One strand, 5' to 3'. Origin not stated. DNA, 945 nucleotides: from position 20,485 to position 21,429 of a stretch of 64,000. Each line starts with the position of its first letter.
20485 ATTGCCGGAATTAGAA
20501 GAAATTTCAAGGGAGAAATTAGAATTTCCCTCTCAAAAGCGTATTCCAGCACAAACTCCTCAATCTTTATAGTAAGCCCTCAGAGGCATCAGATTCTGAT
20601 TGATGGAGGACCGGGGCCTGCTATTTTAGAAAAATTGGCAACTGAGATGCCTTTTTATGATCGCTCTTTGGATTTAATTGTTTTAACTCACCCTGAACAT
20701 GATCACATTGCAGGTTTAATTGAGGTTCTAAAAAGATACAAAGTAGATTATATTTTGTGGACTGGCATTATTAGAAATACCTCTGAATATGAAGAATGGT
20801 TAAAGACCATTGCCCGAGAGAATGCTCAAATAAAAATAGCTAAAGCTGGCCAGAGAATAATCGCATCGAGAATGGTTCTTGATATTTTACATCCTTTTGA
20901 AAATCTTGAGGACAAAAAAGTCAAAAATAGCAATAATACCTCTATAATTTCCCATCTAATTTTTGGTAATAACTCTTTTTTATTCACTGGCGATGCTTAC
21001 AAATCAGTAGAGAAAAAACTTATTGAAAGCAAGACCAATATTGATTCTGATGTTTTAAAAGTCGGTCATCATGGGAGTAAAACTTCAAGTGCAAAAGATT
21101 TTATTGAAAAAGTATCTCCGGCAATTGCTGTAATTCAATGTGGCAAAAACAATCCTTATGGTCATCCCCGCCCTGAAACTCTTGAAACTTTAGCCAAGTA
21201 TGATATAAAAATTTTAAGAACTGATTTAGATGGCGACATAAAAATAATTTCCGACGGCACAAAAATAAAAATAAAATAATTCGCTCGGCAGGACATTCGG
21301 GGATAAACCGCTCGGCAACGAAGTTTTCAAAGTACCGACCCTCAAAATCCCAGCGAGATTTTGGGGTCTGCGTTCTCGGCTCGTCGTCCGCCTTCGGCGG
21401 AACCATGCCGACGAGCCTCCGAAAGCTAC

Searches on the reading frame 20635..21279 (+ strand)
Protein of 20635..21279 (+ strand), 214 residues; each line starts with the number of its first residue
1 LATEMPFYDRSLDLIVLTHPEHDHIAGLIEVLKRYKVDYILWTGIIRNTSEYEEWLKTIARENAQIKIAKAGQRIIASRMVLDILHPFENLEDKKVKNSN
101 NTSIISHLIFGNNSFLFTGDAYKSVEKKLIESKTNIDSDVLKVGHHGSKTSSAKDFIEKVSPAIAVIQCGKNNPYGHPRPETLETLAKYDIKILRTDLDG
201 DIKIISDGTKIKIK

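Call 53: search_protein_families(library=pfam, proteins=[window:20635-21279:+], max_evalue=0.001)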
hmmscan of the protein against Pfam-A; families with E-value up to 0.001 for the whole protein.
window:20635-21279:+ (214 aa): 2 families
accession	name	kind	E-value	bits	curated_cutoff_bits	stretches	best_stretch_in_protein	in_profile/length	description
PF00753.33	Lactamase_B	-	1e-10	42.3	22.7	1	11-170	43-195/196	Metallo-beta-lactamase superfamily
PF12706.13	Lactamase_B_2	-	0.00035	20.7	27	1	10-121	29-143/200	Beta-lactamase superfamily domain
